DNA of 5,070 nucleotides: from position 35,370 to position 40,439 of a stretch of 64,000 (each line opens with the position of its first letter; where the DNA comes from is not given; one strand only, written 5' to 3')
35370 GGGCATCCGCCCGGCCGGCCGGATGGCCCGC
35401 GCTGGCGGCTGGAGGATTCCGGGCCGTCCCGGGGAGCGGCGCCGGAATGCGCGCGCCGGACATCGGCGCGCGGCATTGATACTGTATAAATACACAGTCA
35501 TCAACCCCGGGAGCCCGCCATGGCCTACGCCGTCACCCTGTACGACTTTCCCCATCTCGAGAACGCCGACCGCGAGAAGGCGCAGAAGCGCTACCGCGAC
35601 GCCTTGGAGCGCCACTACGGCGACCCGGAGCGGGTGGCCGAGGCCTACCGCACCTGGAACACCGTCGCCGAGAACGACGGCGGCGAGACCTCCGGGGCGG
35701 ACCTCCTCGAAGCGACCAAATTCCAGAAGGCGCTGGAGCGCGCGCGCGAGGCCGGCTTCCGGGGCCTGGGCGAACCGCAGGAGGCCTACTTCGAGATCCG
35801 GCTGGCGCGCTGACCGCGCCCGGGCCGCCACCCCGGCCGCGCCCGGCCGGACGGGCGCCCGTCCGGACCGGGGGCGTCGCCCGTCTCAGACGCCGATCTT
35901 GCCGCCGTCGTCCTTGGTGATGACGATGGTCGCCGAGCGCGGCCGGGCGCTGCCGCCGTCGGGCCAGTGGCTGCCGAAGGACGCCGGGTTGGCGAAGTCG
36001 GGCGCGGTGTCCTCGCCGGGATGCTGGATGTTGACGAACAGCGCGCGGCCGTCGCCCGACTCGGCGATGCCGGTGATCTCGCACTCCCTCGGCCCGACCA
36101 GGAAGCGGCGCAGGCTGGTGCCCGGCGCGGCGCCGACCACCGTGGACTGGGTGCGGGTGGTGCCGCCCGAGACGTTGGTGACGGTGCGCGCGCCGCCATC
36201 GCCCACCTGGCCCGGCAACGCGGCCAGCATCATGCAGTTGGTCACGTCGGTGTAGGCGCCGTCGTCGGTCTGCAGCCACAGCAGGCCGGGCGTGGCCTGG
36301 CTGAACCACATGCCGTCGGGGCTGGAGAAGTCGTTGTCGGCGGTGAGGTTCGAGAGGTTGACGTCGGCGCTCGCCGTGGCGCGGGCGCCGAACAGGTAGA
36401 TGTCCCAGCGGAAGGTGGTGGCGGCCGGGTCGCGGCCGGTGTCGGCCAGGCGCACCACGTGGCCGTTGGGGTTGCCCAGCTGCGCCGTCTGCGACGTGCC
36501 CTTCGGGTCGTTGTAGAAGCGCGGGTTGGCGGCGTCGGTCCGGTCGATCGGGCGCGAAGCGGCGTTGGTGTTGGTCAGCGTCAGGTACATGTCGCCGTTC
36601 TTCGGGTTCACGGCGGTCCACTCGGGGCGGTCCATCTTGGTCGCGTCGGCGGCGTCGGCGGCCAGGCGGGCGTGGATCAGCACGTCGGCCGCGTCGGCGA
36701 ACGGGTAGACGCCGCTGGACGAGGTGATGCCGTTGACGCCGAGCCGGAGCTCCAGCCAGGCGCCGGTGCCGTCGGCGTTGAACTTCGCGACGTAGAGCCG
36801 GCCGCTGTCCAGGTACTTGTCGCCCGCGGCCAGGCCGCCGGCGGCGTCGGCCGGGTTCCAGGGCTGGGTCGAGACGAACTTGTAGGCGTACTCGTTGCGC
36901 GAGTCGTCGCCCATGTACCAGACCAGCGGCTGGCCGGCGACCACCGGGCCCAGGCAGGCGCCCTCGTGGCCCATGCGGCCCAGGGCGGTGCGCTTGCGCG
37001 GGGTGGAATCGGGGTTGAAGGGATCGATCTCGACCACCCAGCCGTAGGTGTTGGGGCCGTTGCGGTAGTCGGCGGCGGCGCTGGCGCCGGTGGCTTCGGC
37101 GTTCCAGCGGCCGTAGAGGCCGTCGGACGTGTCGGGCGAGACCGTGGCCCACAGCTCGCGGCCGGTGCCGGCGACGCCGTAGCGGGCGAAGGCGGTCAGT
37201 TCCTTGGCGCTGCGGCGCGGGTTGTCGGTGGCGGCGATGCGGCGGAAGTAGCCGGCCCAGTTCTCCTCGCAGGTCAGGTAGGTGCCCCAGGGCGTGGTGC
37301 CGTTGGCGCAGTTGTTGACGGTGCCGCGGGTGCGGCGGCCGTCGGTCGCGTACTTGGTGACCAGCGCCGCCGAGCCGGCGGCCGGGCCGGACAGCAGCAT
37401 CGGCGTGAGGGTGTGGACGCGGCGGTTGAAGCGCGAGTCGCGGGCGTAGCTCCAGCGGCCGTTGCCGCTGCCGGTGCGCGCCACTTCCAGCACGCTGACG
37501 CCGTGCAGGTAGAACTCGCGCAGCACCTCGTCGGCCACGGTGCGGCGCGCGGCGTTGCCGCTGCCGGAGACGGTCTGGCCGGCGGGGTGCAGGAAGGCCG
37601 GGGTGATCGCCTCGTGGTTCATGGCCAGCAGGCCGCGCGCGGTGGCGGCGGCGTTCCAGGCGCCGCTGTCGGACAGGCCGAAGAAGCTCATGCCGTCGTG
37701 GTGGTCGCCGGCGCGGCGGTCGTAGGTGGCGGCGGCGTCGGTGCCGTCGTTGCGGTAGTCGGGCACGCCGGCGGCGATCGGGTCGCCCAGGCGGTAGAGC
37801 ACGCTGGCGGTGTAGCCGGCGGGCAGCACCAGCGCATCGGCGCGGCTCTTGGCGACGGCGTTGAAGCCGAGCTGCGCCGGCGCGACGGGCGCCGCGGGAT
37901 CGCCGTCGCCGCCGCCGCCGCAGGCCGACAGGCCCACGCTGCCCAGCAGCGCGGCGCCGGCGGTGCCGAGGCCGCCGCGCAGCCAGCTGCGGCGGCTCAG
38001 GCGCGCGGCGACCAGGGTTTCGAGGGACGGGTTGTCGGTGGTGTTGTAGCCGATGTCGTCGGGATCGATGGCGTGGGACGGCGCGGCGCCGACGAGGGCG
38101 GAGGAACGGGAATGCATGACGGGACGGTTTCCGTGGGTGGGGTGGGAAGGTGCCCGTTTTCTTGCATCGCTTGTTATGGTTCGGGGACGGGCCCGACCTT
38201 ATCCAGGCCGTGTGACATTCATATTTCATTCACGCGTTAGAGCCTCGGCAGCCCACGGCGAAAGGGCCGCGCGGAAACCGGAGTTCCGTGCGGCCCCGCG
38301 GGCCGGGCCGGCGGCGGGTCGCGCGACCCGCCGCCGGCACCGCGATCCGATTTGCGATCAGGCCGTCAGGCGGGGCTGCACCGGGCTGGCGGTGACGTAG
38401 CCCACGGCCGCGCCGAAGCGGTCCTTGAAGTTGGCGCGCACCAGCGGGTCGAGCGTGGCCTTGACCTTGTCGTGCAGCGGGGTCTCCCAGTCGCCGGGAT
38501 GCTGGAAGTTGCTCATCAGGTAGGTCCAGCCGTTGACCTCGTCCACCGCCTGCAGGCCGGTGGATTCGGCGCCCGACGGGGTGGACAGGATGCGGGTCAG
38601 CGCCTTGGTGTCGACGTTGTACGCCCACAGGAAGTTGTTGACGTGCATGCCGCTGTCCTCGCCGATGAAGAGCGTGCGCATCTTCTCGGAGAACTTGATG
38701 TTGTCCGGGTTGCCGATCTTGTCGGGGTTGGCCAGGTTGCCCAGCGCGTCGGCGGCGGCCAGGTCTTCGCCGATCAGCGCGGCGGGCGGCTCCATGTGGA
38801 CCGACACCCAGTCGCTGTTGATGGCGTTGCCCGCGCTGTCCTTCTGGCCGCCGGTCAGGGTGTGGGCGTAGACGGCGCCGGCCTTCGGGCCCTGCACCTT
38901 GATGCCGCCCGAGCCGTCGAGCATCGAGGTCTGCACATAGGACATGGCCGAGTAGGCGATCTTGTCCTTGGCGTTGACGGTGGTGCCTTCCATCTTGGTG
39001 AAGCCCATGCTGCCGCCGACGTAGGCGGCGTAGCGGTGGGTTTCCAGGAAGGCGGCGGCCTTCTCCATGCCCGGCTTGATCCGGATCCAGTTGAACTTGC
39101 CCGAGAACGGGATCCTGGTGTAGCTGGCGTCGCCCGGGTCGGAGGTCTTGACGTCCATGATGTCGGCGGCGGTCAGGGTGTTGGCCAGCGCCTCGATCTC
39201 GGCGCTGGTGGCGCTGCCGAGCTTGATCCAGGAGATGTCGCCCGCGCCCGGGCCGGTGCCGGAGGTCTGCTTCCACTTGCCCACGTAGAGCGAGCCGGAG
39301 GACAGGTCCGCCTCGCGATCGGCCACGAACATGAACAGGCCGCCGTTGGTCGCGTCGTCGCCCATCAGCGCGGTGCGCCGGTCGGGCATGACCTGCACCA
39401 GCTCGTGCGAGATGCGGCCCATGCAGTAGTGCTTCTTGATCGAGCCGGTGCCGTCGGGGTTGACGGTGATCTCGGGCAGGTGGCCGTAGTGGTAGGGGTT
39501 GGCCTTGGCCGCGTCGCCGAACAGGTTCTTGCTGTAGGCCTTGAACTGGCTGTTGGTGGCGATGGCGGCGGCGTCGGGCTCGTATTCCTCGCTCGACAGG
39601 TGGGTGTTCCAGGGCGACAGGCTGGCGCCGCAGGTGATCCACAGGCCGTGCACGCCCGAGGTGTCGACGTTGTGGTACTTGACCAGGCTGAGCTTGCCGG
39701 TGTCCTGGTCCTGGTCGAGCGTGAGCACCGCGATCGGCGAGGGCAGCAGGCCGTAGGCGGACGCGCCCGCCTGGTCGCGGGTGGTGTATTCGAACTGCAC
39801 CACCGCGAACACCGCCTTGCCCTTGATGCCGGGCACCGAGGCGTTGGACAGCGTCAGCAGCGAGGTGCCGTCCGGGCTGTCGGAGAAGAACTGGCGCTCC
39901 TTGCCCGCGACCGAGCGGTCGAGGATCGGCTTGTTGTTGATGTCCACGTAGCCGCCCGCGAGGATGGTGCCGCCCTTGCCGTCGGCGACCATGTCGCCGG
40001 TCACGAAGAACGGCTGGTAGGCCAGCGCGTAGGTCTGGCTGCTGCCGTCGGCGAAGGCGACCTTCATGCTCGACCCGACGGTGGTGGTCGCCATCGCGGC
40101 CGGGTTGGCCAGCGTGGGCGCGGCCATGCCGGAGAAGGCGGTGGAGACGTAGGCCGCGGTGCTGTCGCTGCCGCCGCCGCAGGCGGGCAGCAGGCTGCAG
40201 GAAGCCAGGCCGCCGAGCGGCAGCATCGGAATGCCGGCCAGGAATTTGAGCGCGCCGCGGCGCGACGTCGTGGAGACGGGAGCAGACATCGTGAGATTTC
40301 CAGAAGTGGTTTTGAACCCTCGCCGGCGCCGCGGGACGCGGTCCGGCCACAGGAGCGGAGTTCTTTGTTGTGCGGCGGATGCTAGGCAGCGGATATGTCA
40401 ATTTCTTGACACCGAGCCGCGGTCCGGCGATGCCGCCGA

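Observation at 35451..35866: Near-consensus LexA SOS box driving an orphan 97-aa ORF in a hairpin-bounded, self-contained unit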

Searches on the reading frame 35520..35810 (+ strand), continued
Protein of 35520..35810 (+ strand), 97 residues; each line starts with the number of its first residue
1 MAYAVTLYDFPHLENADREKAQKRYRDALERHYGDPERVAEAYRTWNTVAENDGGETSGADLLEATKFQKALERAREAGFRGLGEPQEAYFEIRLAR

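Call 97: search_protein_families(library=pfam, proteins=[L110:4093-4812:+, L110:1952-2713:-, L110:2713-3135:-, L110:346-1119:-, L110:8499-9470:+, L110:8019-8489:+, L111:3763-4026:-, L123:7347-8411:+, L122:5279-5701:+, L123:3894-4112:-], max_evalue=0.001)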
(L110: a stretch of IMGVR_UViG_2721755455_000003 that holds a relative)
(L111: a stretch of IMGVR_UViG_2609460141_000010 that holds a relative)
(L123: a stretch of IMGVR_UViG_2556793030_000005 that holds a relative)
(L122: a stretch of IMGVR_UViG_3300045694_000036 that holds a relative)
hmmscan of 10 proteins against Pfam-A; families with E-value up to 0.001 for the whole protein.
L110:4093-4812:+ (240 aa): 1 family
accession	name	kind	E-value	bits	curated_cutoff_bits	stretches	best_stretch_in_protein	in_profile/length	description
PF00717.28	Peptidase_S24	-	1.6e-11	44.3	23.3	1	113-232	11-115/116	Peptidase S24-like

L110:1952-2713:- (254 aa): 1 family
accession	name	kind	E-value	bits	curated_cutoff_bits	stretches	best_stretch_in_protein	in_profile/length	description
PF03374.19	ANT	-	2.8e-24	86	25.3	1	142-241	2-106/108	Phage antirepressor protein KilAC domain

L110:2713-3135:- (141 aa): 0 families

L110:346-1119:- (258 aa): 2 families
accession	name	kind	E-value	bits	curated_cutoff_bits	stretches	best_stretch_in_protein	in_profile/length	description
PF01695.23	IstB_IS21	-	1.9e-21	77.1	24.1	1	117-254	95-231/238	IstB-like ATP binding protein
PF00308.24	Bac_DnaA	-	5e-05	24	23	1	116-237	36-154/162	Bacterial DnaA ATPAse domain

L110:8499-9470:+ (324 aa): 1 family
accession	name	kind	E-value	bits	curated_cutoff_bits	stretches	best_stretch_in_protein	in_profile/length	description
PF04381.17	RdgC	-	2.5e-103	345.9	25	1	2-292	3-298/298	Putative exonuclease, RdgC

L110:8019-8489:+ (157 aa): 0 families

L111:3763-4026:- (88 aa): 6 families
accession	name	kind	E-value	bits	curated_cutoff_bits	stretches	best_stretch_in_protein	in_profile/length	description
PF15943.11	YdaS_toxin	-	7.2e-19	67.8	30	1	11-72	2-64/65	Bacterial toxin YdaS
PF14549.12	P22_Cro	-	2e-06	27.9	30.2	1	12-61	4-50/60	DNA-binding transcriptional regulator Cro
PF13384.12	HTH_23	-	0.00012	22.2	24.6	1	13-40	14-40/50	Homeodomain-like domain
PF13518.12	HTH_28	-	0.00014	22.3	25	1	9-41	5-36/52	Helix-turn-helix domain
PF13551.12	HTH_29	-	0.00044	20.7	28.1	1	9-40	4-35/64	Winged helix-turn helix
PF13542.12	HTH_Tnp_ISL3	-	0.00063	19.6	27.4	0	10-41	21-50/51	Helix-turn-helix domain of transposase family ISL3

L123:7347-8411:+ (355 aa): 1 family
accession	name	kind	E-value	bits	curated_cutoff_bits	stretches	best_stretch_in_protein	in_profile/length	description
PF03837.19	RecT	-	5.3e-41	140.8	24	1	39-219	2-194/198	RecT family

L122:5279-5701:+ (141 aa): 0 families

L123:3894-4112:- (73 aa): 1 family
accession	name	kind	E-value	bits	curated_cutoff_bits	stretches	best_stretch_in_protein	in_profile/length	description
PF14549.12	P22_Cro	-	3.2e-08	33.6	30.2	1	5-46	1-41/60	DNA-binding transcriptional regulator Cro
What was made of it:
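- On Phage antirepressor (ANT/KilAC, Tum): A separate ANT protein is present in the same prophages (call 97).
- Closest known: LexA-controlled phage antirepressors. Different: The carrier prophages encode an S24 self-cleaving repressor and a separate ANT protein (call 97).
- The prophages that carry it already have a self-cleaving S24 repressor and a separate ANT/KilAC antirepressor (call 97), so an extra antirepressor is not needed.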

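Call 99: find_encoding_contigs(protein=P0002, flank=3000, max_places=2)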
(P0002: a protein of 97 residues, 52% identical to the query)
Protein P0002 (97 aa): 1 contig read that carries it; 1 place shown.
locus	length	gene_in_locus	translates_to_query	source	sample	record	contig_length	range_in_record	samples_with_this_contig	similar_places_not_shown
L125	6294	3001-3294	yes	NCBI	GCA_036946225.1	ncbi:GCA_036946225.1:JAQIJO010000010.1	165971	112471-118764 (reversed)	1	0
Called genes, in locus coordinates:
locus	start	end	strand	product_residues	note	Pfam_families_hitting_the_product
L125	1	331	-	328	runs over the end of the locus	PF09867:TagF_N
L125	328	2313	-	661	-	PF06761:IcmF-related, PF21070:IcmF_helical, PF06744:IcmF_C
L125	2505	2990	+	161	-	-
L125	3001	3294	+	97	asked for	-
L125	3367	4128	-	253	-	PF07589:PEP_exosort_dom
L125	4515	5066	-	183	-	PF07589:PEP_exosort_dom (weak)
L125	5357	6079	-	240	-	PF11740:KfrA_N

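Call 100: find_encoding_contigs(protein=P0003, flank=3000, max_places=2)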
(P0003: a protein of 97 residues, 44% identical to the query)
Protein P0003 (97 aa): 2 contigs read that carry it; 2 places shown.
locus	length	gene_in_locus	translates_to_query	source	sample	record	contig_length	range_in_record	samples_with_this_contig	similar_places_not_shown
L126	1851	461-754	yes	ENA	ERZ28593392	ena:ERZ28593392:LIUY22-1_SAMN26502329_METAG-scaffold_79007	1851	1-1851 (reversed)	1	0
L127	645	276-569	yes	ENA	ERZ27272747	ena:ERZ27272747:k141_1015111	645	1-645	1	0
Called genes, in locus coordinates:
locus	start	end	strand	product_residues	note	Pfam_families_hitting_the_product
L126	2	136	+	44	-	?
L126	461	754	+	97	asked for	-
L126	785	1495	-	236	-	-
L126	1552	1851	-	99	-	?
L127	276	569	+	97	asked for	-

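Call 103: search_dna_similar(query=L110:4965-5267:+, collection=phages, mode=protein, max_evalue=0.001)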
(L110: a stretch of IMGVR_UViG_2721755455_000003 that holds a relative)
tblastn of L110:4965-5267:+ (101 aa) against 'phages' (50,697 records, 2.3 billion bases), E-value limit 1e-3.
No match.

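Call 104: search_dna_similar(query=L025:2980-3282:+, collection=phages, mode=protein, max_evalue=0.001)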
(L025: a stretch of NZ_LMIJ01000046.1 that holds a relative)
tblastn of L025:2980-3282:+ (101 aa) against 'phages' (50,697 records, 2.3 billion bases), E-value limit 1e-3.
Records with a match: 1; places in all: 1; records where one place covers at least 80% of the query: 1.
Best place of each record, by identity: <60% 1.
By first word of the organism name: Acidovorax 1.
By host as written in the record: Acidovorax valerianellae GBBC 3043 1.
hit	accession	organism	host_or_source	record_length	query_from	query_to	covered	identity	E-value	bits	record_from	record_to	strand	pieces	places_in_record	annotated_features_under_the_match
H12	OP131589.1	Acidovorax phage Aval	Acidovorax valerianellae GBBC 3043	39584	8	99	91%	45.7%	2e-16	78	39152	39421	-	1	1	hypothetical protein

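Call 105: get_annotated_region(hit=H12, flank=6000)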
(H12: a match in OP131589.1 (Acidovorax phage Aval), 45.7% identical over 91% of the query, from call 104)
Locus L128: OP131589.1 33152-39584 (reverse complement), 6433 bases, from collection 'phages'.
description: Acidovorax phage Aval, complete genome.
organism: Acidovorax phage Aval (NCBI taxid 2972493)
taxonomy: Viruses; Duplodnaviria; Heunggongvirae; Uroviricota; Caudoviricetes
host: Acidovorax valerianellae GBBC 3043; source: -; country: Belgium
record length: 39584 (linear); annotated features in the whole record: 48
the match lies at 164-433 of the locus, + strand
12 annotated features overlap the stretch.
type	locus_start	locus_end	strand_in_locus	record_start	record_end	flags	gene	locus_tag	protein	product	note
CDS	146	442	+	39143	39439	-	-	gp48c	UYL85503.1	hypothetical protein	-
CDS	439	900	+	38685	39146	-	-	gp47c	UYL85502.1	hypothetical protein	-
CDS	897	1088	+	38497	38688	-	-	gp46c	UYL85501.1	hypothetical protein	-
CDS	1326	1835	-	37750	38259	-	-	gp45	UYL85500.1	hypothetical protein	-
CDS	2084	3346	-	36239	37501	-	-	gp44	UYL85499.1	DNA adenine methylase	-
CDS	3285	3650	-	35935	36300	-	-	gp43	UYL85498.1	lipopolysaccharide assembly protein A domain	-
CDS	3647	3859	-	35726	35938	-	-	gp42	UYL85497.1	hypothetical protein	-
CDS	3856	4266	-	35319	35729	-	-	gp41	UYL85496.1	hypothetical protein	-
CDS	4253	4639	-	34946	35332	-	-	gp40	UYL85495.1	methyl-accepting chemotaxis protein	-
CDS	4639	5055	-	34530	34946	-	-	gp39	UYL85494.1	structural protein P5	-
CDS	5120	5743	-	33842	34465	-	-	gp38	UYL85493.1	hypothetical protein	-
CDS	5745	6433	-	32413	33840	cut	-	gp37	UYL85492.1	hypothetical protein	-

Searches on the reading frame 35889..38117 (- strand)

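Call 4: search_protein_families(library=ncbifam, proteins=[window:35889-38117:-], max_evalue=1)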
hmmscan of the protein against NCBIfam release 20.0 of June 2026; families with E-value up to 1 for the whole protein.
window:35889-38117:- (743 aa): 1 family
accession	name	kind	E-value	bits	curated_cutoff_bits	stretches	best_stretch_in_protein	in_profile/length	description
NF053526.1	Myco_lipo_LppK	equivalog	0.034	14.1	125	1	55-118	12-76/167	lipoprotein LppK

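Call 6: search_protein_families(library=pfam, proteins=[window:35889-38117:-], max_evalue=1)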
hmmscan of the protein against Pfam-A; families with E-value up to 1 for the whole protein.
window:35889-38117:- (743 aa): 1 family
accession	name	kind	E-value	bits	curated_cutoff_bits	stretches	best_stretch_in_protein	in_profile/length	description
PF05787.19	PhoX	-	1.4e-130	437.3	24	1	84-701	2-515/515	Alkaline phosphatase PhoX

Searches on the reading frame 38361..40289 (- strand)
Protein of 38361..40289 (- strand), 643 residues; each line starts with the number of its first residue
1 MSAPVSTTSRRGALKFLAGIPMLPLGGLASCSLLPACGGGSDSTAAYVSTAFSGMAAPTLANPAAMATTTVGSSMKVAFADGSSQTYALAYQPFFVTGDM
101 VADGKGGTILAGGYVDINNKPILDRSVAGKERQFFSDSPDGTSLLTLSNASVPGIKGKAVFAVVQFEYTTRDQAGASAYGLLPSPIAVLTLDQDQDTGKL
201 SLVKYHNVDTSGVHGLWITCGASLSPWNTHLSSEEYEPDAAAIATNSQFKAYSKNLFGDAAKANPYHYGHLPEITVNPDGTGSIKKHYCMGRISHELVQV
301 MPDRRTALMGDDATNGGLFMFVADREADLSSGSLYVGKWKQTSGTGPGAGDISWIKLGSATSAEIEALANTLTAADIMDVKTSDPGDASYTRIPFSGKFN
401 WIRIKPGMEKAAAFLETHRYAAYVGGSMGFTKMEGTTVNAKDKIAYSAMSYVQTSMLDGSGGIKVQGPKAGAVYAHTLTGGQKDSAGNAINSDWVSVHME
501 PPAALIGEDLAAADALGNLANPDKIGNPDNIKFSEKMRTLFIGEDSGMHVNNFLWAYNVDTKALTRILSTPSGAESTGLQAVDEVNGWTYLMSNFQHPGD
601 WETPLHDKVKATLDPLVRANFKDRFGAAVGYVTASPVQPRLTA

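Call 87: search_protein_families(library=pfam, proteins=[window:38361-40289:-], max_evalue=0.00001)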
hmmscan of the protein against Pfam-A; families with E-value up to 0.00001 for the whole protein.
window:38361-40289:- (643 aa): 1 family
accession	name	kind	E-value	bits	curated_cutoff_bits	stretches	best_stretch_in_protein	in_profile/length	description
PF05787.19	PhoX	-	8.7e-17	61.9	24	1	208-599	152-515/515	Alkaline phosphatase PhoX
